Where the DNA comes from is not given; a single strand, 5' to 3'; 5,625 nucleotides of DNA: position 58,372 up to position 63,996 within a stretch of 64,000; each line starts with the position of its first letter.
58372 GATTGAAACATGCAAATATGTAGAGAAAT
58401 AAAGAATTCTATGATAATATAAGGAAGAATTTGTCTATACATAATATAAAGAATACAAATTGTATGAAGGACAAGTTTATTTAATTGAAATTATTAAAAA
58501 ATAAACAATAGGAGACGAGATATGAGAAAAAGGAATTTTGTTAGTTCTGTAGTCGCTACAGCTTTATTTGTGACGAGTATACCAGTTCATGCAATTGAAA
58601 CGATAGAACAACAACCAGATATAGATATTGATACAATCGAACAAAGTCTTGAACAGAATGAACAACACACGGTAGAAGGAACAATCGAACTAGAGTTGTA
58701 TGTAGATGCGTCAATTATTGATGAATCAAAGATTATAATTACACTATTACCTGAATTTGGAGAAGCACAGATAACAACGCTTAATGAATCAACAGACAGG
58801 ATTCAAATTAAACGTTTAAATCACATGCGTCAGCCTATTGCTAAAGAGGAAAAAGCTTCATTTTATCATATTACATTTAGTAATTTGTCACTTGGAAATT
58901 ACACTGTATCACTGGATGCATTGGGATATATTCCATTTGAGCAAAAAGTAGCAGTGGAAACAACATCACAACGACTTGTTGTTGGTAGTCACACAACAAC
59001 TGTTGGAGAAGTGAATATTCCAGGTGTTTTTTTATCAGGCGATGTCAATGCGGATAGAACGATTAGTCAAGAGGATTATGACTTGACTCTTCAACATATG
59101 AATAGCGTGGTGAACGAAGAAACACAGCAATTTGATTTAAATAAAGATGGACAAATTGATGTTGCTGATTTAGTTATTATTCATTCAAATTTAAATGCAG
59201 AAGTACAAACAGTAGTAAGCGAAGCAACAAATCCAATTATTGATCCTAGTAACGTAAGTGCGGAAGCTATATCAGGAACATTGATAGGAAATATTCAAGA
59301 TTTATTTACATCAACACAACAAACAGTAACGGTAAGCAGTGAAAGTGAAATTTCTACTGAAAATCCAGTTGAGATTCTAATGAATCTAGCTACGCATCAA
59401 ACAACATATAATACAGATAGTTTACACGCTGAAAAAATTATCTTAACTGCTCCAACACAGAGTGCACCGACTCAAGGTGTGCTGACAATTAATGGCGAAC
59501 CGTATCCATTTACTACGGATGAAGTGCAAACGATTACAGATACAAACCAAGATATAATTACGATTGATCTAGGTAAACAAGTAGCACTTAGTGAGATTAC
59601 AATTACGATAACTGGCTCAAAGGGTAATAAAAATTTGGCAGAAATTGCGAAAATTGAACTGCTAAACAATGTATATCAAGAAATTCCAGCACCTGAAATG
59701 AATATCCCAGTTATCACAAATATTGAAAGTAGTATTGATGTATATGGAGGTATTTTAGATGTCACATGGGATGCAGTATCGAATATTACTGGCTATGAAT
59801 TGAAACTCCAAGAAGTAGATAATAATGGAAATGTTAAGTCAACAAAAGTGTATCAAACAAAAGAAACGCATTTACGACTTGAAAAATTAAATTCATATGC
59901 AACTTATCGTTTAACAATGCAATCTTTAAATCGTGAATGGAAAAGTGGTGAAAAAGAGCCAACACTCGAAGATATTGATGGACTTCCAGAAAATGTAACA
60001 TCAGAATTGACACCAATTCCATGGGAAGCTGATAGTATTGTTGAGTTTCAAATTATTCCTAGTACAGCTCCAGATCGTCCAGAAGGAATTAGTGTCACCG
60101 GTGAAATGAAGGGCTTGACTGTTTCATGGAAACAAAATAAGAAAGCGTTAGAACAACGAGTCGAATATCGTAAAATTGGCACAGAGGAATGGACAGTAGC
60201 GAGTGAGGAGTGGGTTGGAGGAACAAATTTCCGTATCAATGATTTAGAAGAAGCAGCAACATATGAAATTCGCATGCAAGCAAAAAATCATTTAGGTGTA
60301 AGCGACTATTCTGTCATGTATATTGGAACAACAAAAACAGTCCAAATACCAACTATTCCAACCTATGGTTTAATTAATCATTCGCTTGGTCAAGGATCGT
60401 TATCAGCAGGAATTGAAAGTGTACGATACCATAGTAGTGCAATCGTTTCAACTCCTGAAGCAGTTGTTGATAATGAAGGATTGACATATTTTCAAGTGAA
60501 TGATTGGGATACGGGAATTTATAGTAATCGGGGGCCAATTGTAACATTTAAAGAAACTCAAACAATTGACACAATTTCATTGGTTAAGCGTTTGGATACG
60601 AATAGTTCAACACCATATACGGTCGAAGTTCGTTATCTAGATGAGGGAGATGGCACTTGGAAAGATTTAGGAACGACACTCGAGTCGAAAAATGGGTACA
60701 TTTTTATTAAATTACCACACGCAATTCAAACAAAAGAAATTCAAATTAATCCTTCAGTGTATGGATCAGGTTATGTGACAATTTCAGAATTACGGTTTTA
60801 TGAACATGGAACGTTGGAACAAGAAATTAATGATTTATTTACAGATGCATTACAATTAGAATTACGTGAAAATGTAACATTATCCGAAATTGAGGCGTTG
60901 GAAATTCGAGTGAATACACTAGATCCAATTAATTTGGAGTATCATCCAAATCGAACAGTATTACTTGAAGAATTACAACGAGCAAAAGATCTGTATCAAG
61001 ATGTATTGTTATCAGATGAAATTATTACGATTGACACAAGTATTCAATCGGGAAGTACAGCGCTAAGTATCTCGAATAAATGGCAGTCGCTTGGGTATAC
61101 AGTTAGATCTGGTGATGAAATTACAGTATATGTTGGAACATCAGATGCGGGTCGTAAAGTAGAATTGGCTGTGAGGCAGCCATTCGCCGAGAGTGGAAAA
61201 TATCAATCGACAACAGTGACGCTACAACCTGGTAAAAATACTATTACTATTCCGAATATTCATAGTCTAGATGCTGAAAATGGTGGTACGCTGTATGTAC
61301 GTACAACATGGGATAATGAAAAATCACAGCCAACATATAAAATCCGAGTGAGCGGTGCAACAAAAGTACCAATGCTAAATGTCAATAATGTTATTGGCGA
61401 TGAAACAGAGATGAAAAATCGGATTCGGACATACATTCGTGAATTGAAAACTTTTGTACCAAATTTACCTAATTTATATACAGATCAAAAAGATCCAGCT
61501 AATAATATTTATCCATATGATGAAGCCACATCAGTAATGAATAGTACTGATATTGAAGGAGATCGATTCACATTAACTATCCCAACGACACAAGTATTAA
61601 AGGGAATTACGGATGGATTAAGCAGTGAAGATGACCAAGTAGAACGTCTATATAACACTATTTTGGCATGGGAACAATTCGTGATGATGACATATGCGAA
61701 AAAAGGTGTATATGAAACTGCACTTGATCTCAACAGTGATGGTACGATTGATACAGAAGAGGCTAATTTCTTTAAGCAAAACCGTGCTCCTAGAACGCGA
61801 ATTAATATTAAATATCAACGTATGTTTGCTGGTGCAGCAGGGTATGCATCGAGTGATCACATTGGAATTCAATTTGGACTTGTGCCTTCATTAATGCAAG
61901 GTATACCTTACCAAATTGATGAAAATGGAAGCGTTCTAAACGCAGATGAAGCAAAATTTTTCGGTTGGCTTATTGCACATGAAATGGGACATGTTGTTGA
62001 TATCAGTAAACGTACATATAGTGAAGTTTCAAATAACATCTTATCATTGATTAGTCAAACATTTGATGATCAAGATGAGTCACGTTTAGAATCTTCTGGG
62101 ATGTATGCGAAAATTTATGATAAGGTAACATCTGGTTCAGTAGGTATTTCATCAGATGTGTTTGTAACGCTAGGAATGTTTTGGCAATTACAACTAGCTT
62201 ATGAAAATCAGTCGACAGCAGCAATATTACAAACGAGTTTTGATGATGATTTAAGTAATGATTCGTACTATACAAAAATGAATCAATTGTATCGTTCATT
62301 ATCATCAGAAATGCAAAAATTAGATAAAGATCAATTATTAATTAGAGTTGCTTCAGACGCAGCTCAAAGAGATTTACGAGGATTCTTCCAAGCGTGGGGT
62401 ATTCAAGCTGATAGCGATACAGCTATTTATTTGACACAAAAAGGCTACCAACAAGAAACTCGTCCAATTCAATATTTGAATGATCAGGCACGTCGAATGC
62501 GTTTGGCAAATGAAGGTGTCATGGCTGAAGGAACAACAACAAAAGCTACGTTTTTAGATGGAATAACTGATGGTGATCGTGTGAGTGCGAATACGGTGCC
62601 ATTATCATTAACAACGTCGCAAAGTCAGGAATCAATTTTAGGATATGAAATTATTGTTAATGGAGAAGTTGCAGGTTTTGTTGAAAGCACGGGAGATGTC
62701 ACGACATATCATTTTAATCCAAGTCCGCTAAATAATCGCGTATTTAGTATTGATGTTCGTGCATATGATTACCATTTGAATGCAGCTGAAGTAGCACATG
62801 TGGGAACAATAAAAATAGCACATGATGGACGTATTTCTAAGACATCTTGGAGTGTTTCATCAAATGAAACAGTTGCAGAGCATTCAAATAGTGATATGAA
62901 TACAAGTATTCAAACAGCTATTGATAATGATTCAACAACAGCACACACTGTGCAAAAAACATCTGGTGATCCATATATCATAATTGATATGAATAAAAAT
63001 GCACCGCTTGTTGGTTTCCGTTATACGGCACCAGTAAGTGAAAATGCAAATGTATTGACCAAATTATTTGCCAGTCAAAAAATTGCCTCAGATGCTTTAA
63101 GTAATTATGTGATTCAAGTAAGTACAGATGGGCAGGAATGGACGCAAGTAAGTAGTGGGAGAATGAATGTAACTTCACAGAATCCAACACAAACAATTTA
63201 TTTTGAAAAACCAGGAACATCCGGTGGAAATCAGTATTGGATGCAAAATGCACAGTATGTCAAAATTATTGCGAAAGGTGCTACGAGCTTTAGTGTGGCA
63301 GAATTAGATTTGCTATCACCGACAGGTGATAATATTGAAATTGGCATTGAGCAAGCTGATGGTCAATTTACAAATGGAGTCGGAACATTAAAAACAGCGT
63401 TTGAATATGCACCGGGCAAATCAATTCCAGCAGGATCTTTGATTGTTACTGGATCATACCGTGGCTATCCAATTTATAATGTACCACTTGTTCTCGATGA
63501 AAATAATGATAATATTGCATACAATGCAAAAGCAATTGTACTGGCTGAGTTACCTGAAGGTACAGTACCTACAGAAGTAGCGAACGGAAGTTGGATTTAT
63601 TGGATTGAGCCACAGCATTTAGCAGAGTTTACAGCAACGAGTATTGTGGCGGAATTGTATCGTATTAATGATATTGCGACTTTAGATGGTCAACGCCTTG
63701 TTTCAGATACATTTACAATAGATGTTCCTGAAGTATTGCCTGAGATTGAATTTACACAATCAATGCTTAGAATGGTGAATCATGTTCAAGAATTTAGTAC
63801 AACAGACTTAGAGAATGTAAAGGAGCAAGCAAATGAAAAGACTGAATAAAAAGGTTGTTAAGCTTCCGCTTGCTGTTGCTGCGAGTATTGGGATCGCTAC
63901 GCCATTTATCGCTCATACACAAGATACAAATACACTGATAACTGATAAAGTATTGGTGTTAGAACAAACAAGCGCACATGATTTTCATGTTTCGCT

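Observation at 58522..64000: Dockerin-bearing M60-like glycopeptidase with an overlapping secreted partner: a candidate cohesin-dockerin surface complex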

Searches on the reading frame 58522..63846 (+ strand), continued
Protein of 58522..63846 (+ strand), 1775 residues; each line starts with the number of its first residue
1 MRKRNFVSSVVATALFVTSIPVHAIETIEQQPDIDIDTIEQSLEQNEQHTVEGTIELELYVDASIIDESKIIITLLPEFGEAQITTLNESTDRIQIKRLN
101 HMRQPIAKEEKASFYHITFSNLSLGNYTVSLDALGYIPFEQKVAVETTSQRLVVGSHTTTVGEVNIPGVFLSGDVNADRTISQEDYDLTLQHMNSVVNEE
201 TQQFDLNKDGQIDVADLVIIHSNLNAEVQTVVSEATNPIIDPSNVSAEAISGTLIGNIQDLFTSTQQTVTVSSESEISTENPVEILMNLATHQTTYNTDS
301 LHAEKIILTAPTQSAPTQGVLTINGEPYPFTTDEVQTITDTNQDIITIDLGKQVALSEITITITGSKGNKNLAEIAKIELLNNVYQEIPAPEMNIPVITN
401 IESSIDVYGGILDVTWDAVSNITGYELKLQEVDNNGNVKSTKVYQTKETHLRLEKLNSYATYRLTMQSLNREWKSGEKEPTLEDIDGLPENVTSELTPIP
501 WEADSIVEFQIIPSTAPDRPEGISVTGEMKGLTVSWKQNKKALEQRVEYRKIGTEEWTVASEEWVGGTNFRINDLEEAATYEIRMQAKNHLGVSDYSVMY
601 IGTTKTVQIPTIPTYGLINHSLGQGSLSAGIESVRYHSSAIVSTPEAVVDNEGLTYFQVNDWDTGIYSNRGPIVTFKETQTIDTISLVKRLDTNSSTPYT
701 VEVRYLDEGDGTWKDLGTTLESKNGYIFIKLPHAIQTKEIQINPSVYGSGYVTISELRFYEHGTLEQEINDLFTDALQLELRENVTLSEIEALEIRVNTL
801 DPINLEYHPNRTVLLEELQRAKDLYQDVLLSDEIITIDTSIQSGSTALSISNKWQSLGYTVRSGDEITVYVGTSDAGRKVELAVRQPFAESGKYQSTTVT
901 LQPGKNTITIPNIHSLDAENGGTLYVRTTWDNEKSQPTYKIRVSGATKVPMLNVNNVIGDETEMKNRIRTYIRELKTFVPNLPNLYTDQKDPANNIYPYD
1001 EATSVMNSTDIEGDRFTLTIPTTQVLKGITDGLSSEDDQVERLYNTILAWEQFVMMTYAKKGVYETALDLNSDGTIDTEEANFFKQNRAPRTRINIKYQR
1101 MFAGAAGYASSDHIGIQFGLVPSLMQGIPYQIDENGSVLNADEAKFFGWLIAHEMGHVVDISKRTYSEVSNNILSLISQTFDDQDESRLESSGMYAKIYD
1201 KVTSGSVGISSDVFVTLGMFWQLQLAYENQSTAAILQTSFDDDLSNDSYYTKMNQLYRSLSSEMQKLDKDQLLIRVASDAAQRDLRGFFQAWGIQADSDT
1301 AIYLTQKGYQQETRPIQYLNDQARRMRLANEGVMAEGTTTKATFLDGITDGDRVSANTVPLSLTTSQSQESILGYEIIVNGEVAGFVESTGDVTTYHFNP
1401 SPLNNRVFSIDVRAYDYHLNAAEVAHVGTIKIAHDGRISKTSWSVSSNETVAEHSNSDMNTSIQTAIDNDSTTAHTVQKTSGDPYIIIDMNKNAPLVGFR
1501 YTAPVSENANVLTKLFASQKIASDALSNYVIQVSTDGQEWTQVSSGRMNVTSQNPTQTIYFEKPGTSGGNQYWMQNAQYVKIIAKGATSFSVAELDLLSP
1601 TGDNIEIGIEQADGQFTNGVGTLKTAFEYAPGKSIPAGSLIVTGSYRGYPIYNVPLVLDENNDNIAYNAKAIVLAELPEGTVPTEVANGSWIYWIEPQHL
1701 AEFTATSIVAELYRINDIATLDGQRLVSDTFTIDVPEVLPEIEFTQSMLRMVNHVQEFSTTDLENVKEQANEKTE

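Call 46: search_protein_families(library=pfam, proteins=[L009:11100-12392:+, L010:11285-12133:+, L005:14174-16051:+, L008:12148-15333:+, L007:12045-14717:+], max_evalue=0.1)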
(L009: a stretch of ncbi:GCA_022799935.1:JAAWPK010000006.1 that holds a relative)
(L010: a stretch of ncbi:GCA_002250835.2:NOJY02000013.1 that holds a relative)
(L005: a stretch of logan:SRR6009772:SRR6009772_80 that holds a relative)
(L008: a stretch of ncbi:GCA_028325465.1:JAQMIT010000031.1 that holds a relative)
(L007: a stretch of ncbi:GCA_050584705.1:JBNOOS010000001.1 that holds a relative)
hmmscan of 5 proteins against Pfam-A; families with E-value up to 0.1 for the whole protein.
L009:11100-12392:+ (431 aa): 1 family
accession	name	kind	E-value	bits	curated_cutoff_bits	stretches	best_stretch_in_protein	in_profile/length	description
PF00404.24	Dockerin_1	-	7.2e-05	23.3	22.9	1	370-421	2-53/57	Dockerin type I domain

L010:11285-12133:+ (283 aa): 0 families

L005:14174-16051:+ (626 aa): 4 families
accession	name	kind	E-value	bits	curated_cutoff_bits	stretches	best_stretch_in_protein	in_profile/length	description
PF04122.17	CW_binding_2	-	4.1e-48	162.3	24.9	3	325-412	2-72/73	Cell wall binding domain 2 (CWB2)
PF22479.2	Pam3_gp18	-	0.013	16.4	24.2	1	86-132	13-57/101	Cyanophage baseplate Pam3 plug gp18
PF20233.3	DUF6590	-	0.027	14.9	27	0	148-228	50-127/152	Family of unknown function (DUF6590)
PF00186.24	DHFR_1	-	0.083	13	25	0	407-447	74-114/159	Dihydrofolate reductase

L008:12148-15333:+ (1062 aa): 6 families
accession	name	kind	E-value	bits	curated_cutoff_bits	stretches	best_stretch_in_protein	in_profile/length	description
PF16403.11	Bact_surface_Ig-like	-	4.8e-16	59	27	4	221-263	24-66/71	Bacterial surface protein, Ig-like domain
PF07523.18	Big_3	-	0.0027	18.4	21.2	1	218-254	20-59/68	Bacterial Ig-like domain (group 3)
PF04234.18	CopC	-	0.004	18.6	23.3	0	372-426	27-79/92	CopC domain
PF15418.12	DUF4625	-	0.0081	16.9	27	0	497-521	103-127/131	Domain of unknown function (DUF4625)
PF00028.23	Cadherin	-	0.072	13.9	28.8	0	211-268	36-92/93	Cadherin domain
PF00240.29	ubiquitin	-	0.092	13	25.4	0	564-583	13-32/72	Ubiquitin family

L007:12045-14717:+ (891 aa): 8 families
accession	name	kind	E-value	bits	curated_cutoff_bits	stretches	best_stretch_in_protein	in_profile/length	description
PF16403.11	Bact_surface_Ig-like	-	2.2e-32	111.3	27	4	448-515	6-71/71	Bacterial surface protein, Ig-like domain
PF07523.18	Big_3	-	3.1e-10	40.6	21.2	2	521-590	1-68/68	Bacterial Ig-like domain (group 3)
PF18981.6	InlK_D3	-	4.3e-06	27.2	25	2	557-590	41-75/75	Internalin K domain (D3/D4)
PF00028.23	Cadherin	-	0.0002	22.1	28.8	0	471-515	49-90/93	Cadherin domain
PF17963.7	Big_9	-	0.013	16.8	23.6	2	442-513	20-88/89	Bacterial Ig domain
PF00746.26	Gram_pos_anchor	-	0.035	14.5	20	1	858-891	4-39/43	LPXTG cell wall anchor motif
PF04025.18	RemA-like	-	0.068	13.7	26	0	88-121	23-54/73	Extracellular matrix regulatory protein A-like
PF00801.26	PKD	-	0.074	13.5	23.5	0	221-271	25-80/80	PKD domain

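Call 52: find_encoding_contigs(protein=P0089, flank=5000, max_places=1)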
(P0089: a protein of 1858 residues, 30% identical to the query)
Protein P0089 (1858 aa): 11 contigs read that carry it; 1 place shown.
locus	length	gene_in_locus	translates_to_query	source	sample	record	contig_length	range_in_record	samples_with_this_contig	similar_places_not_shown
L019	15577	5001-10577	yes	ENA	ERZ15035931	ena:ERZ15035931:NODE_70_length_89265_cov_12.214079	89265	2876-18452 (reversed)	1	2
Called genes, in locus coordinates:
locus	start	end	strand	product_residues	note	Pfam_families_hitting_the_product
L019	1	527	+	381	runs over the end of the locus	PF13393:tRNA-synt_His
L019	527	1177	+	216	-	PF01634:HisG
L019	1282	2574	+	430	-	PF00815:Histidinol_dh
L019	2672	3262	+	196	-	PF00475:IGPD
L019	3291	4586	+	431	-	PF00977:His_biosynth, PF01502:PRA-CH, PF01503:PRA-PH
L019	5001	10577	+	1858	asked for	PF00041:fn3, PF13402:Peptidase_M60, PF00754:F5_F8_type_C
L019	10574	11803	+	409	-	-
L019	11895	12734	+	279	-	PF01522:Polysacc_deac_1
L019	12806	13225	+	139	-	-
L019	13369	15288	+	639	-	PF19864:Radical_SAM_N2, PF04055:Radical_SAM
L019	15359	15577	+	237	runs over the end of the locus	PF10105:DUF2344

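Call 53: find_encoding_contigs(protein=P0075, flank=5000, max_places=1)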
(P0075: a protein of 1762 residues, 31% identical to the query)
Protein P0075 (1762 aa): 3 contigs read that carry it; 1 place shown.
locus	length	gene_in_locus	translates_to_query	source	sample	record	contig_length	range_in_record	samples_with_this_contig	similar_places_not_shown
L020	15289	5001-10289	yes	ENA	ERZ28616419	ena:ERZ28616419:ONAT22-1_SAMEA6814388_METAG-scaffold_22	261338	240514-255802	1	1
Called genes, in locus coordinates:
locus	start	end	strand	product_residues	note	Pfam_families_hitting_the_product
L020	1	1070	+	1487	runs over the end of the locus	PF14480:DNA_pol3_a_NI, PF01336:tRNA_anti-codon (faint), PF02811:PHP, PF00929:RNase_T, PF02811:PHP, PF07733:DNA_pol3_alpha, PF17657:DNA_pol3_finger, PF14579:HHH_6, +1 more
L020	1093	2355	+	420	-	PF00464:SHMT, PF00155:Aminotran_1_2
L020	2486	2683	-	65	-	PF00313:CSD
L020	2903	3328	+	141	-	PF02082:Rrf2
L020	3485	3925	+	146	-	PF02082:Rrf2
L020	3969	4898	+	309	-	PF00291:PALP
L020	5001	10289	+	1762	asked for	PF22633:F5_F8_type_C_2 (faint), PF00041:fn3, PF13402:Peptidase_M60, PF00754:F5_F8_type_C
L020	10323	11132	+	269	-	-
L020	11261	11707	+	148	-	PF01957:NfeD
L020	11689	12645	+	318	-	PF01145:Band_7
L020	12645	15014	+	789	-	PF00270:DEAD (weak), PF06733:DEAD_2, PF13307:Helicase_C_2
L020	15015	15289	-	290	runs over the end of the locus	PF00126:HTH_1, PF03466:LysR_substrate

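Call 76: find_related_loci(query=A4, collection=genome_contigs, flank=10000)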
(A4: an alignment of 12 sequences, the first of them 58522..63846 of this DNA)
Query A4 (1775 aa) in genome_contigs; peptide patterns used: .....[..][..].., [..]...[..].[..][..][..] (x = any residue, [..] = any of these).
599 stretches matched a pattern (row limit reached: there are more); 533 encode a relative of the query (tblastn E <= 1e-3); the best 80 are kept; 80 distinct loci.
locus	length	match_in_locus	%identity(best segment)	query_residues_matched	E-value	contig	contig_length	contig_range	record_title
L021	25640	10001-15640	40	37-1752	0e+0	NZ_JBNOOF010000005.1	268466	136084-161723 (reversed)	Clostridium nigeriense strain B187 NODE_5_length_268466_cov_172.313862, whole genome shotgun sequence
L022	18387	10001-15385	40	96-1752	0e+0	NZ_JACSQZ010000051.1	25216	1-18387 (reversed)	Clostridium gallinarum strain Sa3CUN1 NODE_51_length_25216_cov_43.703727, whole genome shotgun sequence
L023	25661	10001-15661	40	35-1752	0e+0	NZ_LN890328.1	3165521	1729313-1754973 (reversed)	Clostridium neonatale strain LCDC no.99-A-005, whole genome shotgun sequence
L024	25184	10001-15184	38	1-1748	0e+0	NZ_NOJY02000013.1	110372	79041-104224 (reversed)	Romboutsia weinsteinii strain CCRI-19649 CCRI-19649_NODE_13_length_110402_cov_226.812, whole genome shotgun sequence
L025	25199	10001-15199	37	113-1744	0e+0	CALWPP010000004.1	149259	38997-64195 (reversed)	MAG: uncultured Peptostreptococcaceae bacterium isolate BRZ_ID__bin64 genome assembly, contig: BRZ_ID__NODE_141_length_1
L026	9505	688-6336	39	46-1753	0e+0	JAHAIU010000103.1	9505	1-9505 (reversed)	MAG: Clostridium sp. isolate L3_072_000G1_dasL3_072_000G1_concoct_19 L3_072_000G1_scaffold_2930, whole genome shotgun se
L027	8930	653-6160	37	35-1768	0e+0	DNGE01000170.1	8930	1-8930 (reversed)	MAG TPA_asm: Bacillota bacterium isolate UBA11379 contig_258659, whole genome shotgun sequence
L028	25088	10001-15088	37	4-1750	0e+0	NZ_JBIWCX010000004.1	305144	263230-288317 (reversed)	Lysinibacillus sp. NPDC097287 NPDC097287_222_E3.ctg-0004, whole genome shotgun sequence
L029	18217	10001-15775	41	4-1735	0e+0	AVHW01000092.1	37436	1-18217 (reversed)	Clostridioides difficile CD160 gcdCD160.contig.92, whole genome shotgun sequence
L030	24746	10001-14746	37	114-1749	0e+0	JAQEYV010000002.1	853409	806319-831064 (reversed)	Clostridiaceae bacterium OF42-15pH9A OF42-15pH9A.Scaf2, whole genome shotgun sequence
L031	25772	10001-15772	40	4-1735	0e+0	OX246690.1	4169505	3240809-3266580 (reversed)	Clostridioides difficile genome assembly, chromosome: 1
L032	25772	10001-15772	40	4-1735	0e+0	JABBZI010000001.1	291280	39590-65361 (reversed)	Clostridioides difficile strain HC132 NODE_1_length_291280_cov_32.0586, whole genome shotgun sequence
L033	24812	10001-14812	40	55-1753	0e+0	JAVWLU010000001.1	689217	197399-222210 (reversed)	MAG: Clostridium sp. isolate CGS1Y4-bin23 NODE_2_length_689217_cov_15.548874, whole genome shotgun sequence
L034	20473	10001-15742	40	25-1771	0e+0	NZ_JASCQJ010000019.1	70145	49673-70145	Clostridium lamae strain NGMCC 1.200840 NODE_19_length_70145_cov_28.014757, whole genome shotgun sequence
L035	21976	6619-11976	40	114-1752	0e+0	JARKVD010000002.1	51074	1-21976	MAG: Clostridium sp. isolate MP_MU_2_bin.93 MP-MU-2_bin.93_k127_946421, whole genome shotgun sequence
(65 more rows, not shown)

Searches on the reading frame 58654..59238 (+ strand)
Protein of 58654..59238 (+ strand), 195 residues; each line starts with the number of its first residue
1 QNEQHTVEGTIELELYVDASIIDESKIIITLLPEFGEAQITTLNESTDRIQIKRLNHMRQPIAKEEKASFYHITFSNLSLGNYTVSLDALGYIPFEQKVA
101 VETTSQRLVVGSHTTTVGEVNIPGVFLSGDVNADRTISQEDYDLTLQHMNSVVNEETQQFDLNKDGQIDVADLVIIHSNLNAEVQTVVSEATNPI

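Call 81: predict_structure(alignment_id=A3)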
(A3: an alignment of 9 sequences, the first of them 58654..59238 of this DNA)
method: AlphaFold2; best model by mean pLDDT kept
length: 195 residues; sequences in the alignment: 9
mean_pLDDT: 73.4   pTM: 0.68
mean pLDDT of the five models: 73.4, 72.7, 64.2, 61.1, 60.7
residues with pLDDT >= 90: 33; 70-90: 98; 50-70: 42; < 50: 22
segments of 3 or more residues with pLDDT < 50: 1-7, 20-25, 115-117, 120-123
pLDDT, mean of each block of 10 residues (from residue 1): 39 68 49 53 59 81 78 79 82 84 77 56 71 92 97 90 88 90 70 63
secondary structure, 60 per line:
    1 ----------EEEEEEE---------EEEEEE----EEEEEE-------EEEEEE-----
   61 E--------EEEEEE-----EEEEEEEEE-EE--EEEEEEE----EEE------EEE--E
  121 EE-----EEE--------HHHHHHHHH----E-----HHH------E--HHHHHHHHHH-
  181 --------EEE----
elements in order: E11-17 E27-32 E37-42 E50-55 E70-75 E81-89 E95-101 E106-108 E115-117 E120-122 E128-130 H139-147 H170-179 E189-191

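Call 84: fold_search(model_id=the predicted structure, library=pdb)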
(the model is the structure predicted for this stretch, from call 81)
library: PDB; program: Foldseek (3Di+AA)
matches with E <= 10: 609; with E <= 0.001: 8
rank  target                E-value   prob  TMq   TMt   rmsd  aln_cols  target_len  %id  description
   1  4wi0_B                5.3e-05  1.00  0.41  0.49   7.5       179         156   15  Crystal structure of Coh3ScaB-XDoc_M2ScaA complex: A C-terminal interface mutant of type II Cohesin-X-Dockerin complex (released 2015-10-07)
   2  2b59_B                7.1e-05  1.00  0.42  0.50   7.8       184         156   12  The type II cohesin dockerin complex (released 2005-10-11)
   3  3kcp_A                9.0e-05  1.00  0.43  0.29   7.8       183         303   12  Crystal structure of interacting Clostridium thermocellum multimodular components (released 2010-02-09)
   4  5g5d_B                1.1e-04  1.00  0.42  0.51   7.2       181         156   11  Crystal Structure of the CohScaC2-XDocCipA type II complex from Clostridium thermocellum (released 2017-04-05)
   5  4u3s_B                1.8e-04  1.00  0.39  0.47   8.0       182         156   14  Crystal structure of Coh3ScaB-XDoc_M1ScaA complex: A N-terminal interface mutant of type II Cohesin-X-Dockerin complex (released 2015-07-29)
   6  4fl4_C                2.2e-04  1.00  0.42  0.28   7.9       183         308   12  Scaffoldin conformation and dynamics revealed by a ternary complex from the Clostridium thermocellum cellulosome (released 2012-06-27)
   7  4fl4_L                2.3e-04  1.00  0.40  0.27   7.8       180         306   14  Scaffoldin conformation and dynamics revealed by a ternary complex from the Clostridium thermocellum cellulosome (released 2012-06-27)
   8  4fl4_I                2.6e-04  1.00  0.39  0.26   8.1       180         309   13  Scaffoldin conformation and dynamics revealed by a ternary complex from the Clostridium thermocellum cellulosome (released 2012-06-27)
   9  5k39_B                1.4e-03  1.00  0.40  0.50  12.5       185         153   16  THE TYPE II COHESIN DOCKERIN COMPLEX FROM CLOSTRIDIUM THERMOCELLUM (released 2017-03-29)
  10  5m0y_B                2.0e-03  1.00  0.42  0.51   6.4       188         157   15  Crystal Structure of the CohScaA-XDocCipB type II complex from Clostridium thermocellum at 1.5Angstrom resolution (released 2017-09-06)
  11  4frw_E                7.4e-02  0.63  0.29  0.28  16.4       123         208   11  Crystal structure of human nectin-4 extracellular fragment D1-D2 (released 2012-08-22)
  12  4mz3_A                9.4e-02  0.92  0.30  0.46   5.5        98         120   15  Crystal structure of the voltage-gated sodium channel beta 4 subunit extracellular domain, C131W mutant (released 2013-12-04)
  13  8opr_A                1.1e-01  0.21  0.14  0.05  14.2        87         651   22  Structure of the EA1 surface layer of Bacillus anthracis (released 2023-11-08)
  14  4fmk_A                1.2e-01  0.60  0.29  0.26  17.2       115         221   14  Crystal structure of mouse nectin-2 extracellular fragment D1-D2 (released 2012-08-22)
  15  2atp_A                1.3e-01  0.69  0.29  0.42   5.0       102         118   15  Crystal structure of a CD8ab heterodimer (released 2005-12-27)
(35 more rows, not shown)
